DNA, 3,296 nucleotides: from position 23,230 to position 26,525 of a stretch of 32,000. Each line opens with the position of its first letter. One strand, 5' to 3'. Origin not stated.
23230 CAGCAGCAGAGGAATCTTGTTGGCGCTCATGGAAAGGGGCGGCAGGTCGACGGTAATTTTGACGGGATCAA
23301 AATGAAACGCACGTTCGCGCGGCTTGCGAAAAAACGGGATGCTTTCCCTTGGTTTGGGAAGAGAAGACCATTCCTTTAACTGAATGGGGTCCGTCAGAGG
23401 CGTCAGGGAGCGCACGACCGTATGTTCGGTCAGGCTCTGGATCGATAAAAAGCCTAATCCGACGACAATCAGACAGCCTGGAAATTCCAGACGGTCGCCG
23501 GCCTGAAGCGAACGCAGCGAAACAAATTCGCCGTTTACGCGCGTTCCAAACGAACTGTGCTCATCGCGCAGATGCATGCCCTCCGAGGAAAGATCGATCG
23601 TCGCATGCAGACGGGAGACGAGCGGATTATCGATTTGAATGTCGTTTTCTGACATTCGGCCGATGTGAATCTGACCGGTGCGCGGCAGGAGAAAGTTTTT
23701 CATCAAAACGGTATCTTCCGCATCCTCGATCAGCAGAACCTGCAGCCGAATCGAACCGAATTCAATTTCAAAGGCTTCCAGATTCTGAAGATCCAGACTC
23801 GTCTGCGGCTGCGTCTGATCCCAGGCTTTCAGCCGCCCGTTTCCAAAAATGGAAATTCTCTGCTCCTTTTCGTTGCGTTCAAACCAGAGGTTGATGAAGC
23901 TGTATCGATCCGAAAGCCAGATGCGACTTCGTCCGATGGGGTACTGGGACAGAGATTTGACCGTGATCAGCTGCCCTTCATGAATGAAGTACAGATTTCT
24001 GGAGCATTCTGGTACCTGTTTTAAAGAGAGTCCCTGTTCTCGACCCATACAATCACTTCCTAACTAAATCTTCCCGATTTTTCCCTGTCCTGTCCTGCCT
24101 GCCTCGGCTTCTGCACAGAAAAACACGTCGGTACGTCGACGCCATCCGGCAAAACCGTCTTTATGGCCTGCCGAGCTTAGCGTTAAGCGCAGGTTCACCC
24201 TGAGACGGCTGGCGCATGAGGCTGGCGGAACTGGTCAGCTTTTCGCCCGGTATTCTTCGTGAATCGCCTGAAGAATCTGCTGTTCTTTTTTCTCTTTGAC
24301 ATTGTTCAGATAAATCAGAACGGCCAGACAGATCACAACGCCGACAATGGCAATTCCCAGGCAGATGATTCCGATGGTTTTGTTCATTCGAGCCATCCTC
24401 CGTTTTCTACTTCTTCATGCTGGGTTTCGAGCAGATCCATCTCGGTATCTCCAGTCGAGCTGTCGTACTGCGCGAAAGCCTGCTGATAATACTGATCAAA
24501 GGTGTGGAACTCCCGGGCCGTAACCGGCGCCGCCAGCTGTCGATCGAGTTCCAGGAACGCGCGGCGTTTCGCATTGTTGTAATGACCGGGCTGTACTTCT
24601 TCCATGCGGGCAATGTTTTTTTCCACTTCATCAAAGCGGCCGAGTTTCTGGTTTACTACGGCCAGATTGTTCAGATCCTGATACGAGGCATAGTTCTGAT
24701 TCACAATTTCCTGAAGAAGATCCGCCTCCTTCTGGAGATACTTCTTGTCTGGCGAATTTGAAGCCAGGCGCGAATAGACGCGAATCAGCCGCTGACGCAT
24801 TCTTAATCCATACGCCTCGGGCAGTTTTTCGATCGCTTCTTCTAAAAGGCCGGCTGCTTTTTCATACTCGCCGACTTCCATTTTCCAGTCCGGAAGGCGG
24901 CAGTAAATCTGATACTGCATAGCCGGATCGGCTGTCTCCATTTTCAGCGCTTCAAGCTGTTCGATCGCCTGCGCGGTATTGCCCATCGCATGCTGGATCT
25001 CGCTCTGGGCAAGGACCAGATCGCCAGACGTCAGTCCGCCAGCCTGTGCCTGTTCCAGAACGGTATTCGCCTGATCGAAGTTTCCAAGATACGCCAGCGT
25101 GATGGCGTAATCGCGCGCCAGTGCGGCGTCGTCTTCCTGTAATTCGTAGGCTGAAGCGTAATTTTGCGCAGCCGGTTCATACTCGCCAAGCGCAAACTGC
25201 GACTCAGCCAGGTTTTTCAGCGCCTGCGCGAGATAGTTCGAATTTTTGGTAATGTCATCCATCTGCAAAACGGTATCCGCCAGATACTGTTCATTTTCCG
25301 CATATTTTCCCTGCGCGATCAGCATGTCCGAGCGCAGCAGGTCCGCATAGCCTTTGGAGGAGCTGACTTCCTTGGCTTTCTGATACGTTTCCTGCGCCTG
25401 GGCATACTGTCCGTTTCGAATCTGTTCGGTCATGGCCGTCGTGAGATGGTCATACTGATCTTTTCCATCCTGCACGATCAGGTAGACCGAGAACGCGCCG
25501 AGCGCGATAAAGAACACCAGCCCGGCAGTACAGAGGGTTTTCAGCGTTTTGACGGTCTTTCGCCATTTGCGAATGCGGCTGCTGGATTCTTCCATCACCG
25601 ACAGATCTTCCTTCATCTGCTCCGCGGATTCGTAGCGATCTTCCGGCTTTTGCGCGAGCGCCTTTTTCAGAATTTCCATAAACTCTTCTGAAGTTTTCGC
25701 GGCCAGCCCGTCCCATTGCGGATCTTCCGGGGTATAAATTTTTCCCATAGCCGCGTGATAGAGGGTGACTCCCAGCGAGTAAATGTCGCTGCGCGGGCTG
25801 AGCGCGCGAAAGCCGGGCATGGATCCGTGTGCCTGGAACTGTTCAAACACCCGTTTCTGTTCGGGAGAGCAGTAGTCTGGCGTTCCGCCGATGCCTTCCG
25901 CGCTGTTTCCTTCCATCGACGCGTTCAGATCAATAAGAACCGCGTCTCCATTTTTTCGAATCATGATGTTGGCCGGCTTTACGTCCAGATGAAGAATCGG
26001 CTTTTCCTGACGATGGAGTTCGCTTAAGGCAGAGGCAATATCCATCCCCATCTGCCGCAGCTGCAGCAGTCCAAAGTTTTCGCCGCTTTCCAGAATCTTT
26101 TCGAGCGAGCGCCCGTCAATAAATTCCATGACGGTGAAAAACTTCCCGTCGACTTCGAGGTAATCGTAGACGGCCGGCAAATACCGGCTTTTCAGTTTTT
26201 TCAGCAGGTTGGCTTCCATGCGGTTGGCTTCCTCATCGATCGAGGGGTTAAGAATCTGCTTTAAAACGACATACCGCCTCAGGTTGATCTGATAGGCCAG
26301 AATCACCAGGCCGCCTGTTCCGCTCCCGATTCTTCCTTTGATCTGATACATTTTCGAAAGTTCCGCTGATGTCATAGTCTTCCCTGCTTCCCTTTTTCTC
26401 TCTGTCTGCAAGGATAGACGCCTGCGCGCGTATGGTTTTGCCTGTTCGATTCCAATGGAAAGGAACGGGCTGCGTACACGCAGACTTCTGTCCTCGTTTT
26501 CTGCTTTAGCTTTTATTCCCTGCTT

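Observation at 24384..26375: Catalytically intact-looking Hanks kinase at the EssB position, plus three FHA modules: possible phosphothreonine gating of a T7SS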

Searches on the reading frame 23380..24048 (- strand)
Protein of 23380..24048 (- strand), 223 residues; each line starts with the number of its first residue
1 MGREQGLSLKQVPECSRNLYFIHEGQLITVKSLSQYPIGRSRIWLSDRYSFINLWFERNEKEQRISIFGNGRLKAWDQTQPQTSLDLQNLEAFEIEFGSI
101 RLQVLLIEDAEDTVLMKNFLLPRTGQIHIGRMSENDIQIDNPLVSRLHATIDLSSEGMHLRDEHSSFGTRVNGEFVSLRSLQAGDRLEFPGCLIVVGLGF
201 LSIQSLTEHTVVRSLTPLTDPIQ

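Call 57: predict_structure(alignment_id=A2)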
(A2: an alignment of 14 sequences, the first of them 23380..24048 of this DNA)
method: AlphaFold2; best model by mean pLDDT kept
length: 223 residues; sequences in the alignment: 14
mean_pLDDT: 87.9   pTM: 0.69
mean pLDDT of the five models: 87.9, 87.5, 86.8, 86.5, 85.9
residues with pLDDT >= 90: 148; 70-90: 49; 50-70: 15; < 50: 11
segments of 3 or more residues with pLDDT < 50: 7-12, 221-223
pLDDT, mean of each block of 10 residues (from residue 1): 48 70 88 90 94 95 94 93 94 95 87 72 96 96 94 97 92 95 95 92 84 86 38
secondary structure, 60 per line:
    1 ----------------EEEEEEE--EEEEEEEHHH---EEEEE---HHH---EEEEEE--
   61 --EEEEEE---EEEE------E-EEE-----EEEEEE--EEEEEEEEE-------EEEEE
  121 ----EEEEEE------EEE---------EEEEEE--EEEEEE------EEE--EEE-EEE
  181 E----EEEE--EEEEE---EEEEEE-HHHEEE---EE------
elements in order: E17-23 E26-32 E39-43 E53-58 E63-68 E72-75 E84-86 E92-97 E100-108 E116-120 E125-130 E137-139 E149-154 E157-162 E169-171 E174-176 E178-181 E186-189 E192-196 E200-205 E210-212

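Call 60: fold_search(model_id=the predicted structure, library=pdb)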
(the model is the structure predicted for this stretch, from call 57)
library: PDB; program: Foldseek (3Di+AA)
matches with E <= 10: 703; with E <= 0.001: 41
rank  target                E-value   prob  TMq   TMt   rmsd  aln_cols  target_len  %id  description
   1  5fwh                  5.5e-07  1.00  0.56  0.64   4.6       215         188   14  N-terminal FHA domain from EssC a component of the bacterial Type VII secretion apparatus (released 2016-04-06)
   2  9qks_H                2.3e-06  1.00  0.55  0.25   5.6       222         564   14  B subtilis Type VIIb Core Unit (T7bCU) + DUF (released 2025-11-26)
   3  1wv3                  3.2e-06  1.00  0.49  0.56   5.7       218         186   15  Crystal structure of N-terminal domain of hypothetical protein SAV0287 from Staphylococcus aureus (released 2005-12-20)
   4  6cah_MODEL_1_A        8.1e-06  1.00  0.34  0.66   2.6        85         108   38  NMR-based structure of the FHA-2 domain from Mycobacterium tuberculosis ABC transporter Rv1747 (released 2018-06-20)
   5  6i2p_E                3.3e-05  1.00  0.30  0.62   7.1       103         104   25  Crystal structure of the Mycobacterium tuberculosis PknB kinase domain (L33E mutant) in complex with its substrate Gar (released 2019-05-22)
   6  6i2p_D                3.3e-05  1.00  0.29  0.55   8.3       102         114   25  Crystal structure of the Mycobacterium tuberculosis PknB kinase domain (L33E mutant) in complex with its substrate Gar (released 2019-05-22)
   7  2fez                  4.5e-05  1.00  0.31  0.19   4.3       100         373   24  Mycobacterium tuberculosis EmbR (released 2006-01-24)
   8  4qcj                  4.5e-05  1.00  0.30  0.63   7.5       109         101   22  Crystal Structure of OdhI from Corynebacterium glutamicum (released 2014-07-02)
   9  2ff4_A                4.7e-05  1.00  0.31  0.18   6.0        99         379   25  Mycobacterium tuberculosis EmbR in complex with low affinity phosphopeptide (released 2006-01-24)
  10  6i2r_B                5.2e-05  1.00  0.31  0.70   6.0        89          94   31  Crystal structure of the SucA domain of Mycobacterium smegmatis KGD (alpha-ketoglutarate decarboxylase), mutant R802A, (released 2019-05-22)
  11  7rj3_A                5.2e-05  1.00  0.28  0.59  13.7       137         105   20  Crystal Structure of the Forkhead Associated (FHA) Domain of the Glycogen Accumulation Regulator (GarA) from Mycobacte (released 2021-07-28)
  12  8p5x_G                6.4e-05  1.00  0.30  0.62   7.7       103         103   23  Single particle cryo-EM structure of the complex between Corynebacterium glutamicum homohexameric 2-oxoglutarate dehyd (released 2023-08-16)
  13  3oun_A                7.1e-05  1.00  0.30  0.71   6.0        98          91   26  Crystal structure of the FhaA FHA domain complexed with the intracellular domain of Rv3910 (released 2012-02-08)
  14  6i2q_B                8.3e-05  1.00  0.29  0.64   8.0       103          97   26  Crystal structure of the wild-type SucA domain of Mycobacterium smegmatis KGD (alpha-ketoglutarate decarboxylase), in  (released 2019-05-22)
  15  2ff4_B                9.7e-05  1.00  0.30  0.18   7.1       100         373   25  Mycobacterium tuberculosis EmbR in complex with low affinity phosphopeptide (released 2006-01-24)
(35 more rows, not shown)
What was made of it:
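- On EssC / TsxC type VII secretion ATPase: The AF2 model of aa 1-223 matches 5fwh, 9qks_H and 1wv3 over 215-222 columns (calls 57, 60).
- Checked: The EssC N-terminus does fold as a tandem FHA (calls 57, 60).
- FHA2 alone is closest to the phosphothreonine-binding FHA domains of Rv1747, GarA, EmbR and OdhI (call 60).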

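Call 70: find_related_loci(query=A3, collection=metagenome_contigs, flank=10000)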
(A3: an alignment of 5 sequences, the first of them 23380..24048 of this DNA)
Query A3 (223 aa) in metagenome_contigs; peptide patterns used: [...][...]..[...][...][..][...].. (x = any residue, [..] = any of these).
402 stretches matched a pattern, but none encodes a relative of the query by tblastn (E <= 1e-3).

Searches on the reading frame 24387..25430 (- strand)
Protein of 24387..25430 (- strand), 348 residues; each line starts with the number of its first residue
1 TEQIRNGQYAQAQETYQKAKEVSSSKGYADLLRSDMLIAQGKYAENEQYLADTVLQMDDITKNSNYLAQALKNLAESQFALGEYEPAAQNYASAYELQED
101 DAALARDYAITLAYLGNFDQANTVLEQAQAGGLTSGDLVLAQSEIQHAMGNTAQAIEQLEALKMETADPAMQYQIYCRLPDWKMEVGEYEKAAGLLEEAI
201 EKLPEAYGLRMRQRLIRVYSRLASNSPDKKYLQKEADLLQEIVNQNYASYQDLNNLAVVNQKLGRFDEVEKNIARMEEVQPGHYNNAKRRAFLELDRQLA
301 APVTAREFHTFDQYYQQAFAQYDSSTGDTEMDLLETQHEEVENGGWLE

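Call 74: find_related_loci(query=A4, collection=metagenome_contigs, flank=10000)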
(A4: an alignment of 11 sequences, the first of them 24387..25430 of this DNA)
Query A4 (348 aa) in metagenome_contigs; peptide patterns used: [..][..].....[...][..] (x = any residue, [..] = any of these).
260 stretches matched a pattern; 212 encode a relative of the query (tblastn E <= 1e-3); the best 80 are kept; 80 distinct loci.
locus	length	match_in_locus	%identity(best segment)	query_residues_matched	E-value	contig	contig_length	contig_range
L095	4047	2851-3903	30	1-348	1e-40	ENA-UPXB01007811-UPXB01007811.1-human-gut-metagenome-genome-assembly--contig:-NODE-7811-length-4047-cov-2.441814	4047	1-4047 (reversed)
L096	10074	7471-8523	30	1-348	2e-40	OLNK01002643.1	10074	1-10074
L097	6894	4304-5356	29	1-348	4e-40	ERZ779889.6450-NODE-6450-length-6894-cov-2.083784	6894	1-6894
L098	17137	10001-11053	29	1-348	1e-39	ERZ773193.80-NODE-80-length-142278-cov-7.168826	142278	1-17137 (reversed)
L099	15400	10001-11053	29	1-348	1e-39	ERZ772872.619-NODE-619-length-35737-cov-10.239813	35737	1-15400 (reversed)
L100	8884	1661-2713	29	1-348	7e-40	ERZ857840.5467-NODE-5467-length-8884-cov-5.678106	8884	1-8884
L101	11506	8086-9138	29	1-348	6e-40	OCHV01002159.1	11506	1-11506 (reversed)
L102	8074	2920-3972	29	1-348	1e-39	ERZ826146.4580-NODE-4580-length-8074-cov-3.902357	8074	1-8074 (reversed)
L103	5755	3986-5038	29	1-348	5e-40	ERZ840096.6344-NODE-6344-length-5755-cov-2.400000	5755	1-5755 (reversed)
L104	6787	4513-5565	29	1-348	5e-40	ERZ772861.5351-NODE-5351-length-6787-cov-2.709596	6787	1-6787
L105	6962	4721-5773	29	1-348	5e-40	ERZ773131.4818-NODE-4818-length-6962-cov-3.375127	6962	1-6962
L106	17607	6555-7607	29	1-348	8e-40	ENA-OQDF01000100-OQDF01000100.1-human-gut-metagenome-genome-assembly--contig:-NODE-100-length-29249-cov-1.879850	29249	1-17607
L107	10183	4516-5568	29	1-348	6e-40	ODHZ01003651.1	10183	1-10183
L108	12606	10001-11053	29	1-348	1e-39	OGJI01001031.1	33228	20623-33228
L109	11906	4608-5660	29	1-348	9e-40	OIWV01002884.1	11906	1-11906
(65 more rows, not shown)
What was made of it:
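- Tried and rejected: A scan with the TPR-region motif [YF][YF]RDYAI worked (call 74).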

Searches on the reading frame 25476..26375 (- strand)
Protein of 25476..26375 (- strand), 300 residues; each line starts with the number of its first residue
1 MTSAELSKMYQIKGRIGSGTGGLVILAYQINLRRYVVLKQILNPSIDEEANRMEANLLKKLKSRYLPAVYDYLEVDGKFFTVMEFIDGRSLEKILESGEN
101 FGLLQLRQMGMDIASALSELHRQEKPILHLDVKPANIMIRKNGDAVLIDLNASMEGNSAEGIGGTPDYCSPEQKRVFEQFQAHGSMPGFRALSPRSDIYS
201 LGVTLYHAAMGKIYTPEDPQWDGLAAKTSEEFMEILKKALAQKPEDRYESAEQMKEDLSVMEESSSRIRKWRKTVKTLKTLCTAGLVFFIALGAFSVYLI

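Call 28: search_solved_structures(query=window:25476-26375:-, max_evalue=10)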
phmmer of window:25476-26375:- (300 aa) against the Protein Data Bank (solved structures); distinct sequences matched with E-value up to 10: 1416 (the best 60 are shown).
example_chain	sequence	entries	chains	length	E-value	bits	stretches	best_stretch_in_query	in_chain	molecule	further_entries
6b2p_A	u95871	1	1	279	9.4e-15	57.9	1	2-258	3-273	Serine/threonine-protein kinase PknB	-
5u94_A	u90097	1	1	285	9.6e-15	57.8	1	2-259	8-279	Serine/threonine-protein kinase PknB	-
1mru_A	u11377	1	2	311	1.2e-14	57.5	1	2-259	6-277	Probable serine/threonine-protein kinase pknB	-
1o6y_A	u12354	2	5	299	1.3e-14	57.4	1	2-258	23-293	SERINE/THREONINE-PROTEIN KINASE PKNB | Probable serine/threonine-protein kinase pknB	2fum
3orn_A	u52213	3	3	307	4e-14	55.8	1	14-222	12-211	Dual specificity mitogen-activated protein kinase kinase 1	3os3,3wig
6i2p_A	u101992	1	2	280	7.9e-14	54.8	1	2-258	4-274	Serine/threonine-protein kinase PknB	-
3dv3_A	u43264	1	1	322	9.9e-14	54.5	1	14-216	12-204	Dual specificity mitogen-activated protein kinase kinase 1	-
3f61_A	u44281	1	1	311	1e-13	54.4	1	3-259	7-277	Serine/threonine-protein kinase pknB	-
3mbl_A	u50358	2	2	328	1.1e-13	54.4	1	14-216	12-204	Dual specificity mitogen-activated protein kinase kinase 1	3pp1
9rtq_D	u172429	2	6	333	1.1e-13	54.3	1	15-216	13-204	Dual specificity mitogen-activated protein kinase kinase 1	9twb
2p55_A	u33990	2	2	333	1.1e-13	54.3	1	15-216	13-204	Dual specificity mitogen-activated protein kinase kinase 1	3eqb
9rts_A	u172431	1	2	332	1.1e-13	54.3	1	15-216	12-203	Dual specificity mitogen-activated protein kinase kinase 1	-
7pqv_A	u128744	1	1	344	1.2e-13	54.3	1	14-216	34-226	Dual specificity mitogen-activated protein kinase kinase 1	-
3zls_A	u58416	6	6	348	1.2e-13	54.2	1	14-216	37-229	DUAL SPECIFICITY MITOGEN-ACTIVATED PROTEIN KINASE KINASE 1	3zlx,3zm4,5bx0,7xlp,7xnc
5hze_A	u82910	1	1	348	1.2e-13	54.2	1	14-216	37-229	Dual specificity mitogen-activated protein kinase kinase 1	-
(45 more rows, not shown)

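Call 47: search_protein_families(library=pfam, proteins=[window:25476-26375:-], max_evalue=10)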
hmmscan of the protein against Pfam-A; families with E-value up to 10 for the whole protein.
window:25476-26375:- (300 aa): 7 families
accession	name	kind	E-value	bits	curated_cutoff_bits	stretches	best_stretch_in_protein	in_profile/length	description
PF00069.31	Pkinase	-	1.3e-31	110.4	31.7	1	10-249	1-253/263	Protein kinase domain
PF07714.23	PK_Tyr_Ser-Thr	-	2.5e-14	53.6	23.1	1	12-212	3-202/258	Protein tyrosine and serine/threonine kinase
PF01636.29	APH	-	2.8e-09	37.5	23.2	2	46-123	32-110/239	Phosphotransferase enzyme family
PF03109.22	ABC1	-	3.1e-05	23.7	22.9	1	49-150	113-211/244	ABC1 atypical kinase-like domain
PF07387.17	Seadorna_VP7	-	0.0028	17.2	20.3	1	115-153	152-190/308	Seadornavirus VP7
PF17667.7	Pkinase_fungal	-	0.0054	16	24.1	1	114-157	296-343/387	Fungal protein kinase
PF24611.2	Spectrin_Anc-1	-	0.026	15.2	33.2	1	231-283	25-77/115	Nuclear anchorage protein 1, spectrin-like repeat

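Call 62: search_solved_structures(query=window:25476-26375:-, max_evalue=1e-14, show_alignments=1)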
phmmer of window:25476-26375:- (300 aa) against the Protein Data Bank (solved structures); distinct sequences matched with E-value up to 1e-14: 2.
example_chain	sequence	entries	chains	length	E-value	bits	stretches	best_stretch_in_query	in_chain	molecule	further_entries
6b2p_A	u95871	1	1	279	9.4e-15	57.9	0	2-258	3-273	Serine/threonine-protein kinase PknB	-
5u94_A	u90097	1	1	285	9.6e-15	57.8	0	2-259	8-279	Serine/threonine-protein kinase PknB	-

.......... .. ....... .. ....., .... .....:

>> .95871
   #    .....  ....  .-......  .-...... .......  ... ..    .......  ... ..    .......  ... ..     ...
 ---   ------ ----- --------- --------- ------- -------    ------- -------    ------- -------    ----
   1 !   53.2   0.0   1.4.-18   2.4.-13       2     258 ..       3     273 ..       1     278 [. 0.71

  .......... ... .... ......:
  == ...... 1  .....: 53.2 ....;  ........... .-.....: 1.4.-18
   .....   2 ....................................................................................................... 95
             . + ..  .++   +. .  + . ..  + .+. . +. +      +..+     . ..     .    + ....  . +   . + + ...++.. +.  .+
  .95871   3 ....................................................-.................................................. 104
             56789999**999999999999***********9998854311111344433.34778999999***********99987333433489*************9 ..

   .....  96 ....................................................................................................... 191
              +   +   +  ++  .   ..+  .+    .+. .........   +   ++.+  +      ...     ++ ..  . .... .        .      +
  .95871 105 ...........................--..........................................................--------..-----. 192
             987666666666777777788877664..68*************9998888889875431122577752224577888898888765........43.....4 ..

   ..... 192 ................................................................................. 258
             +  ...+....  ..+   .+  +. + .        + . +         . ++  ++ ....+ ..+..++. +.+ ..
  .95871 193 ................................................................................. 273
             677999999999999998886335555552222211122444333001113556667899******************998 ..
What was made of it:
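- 24384..26375 (-): Bitopic Hanks-type Ser/Thr kinase, 663 aa (TsxD-like). Kinase domain aa 10-249 (nt 25629-26348), membrane helix aa 283-301 (nt 25473-25529), extracytoplasmic TPR region aa ~305-663 (nt 24387-25463). Aligns to M. tuberculosis PknB over aa 2-258 (call 62).
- It aligns to PknB residue for residue (call 62).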
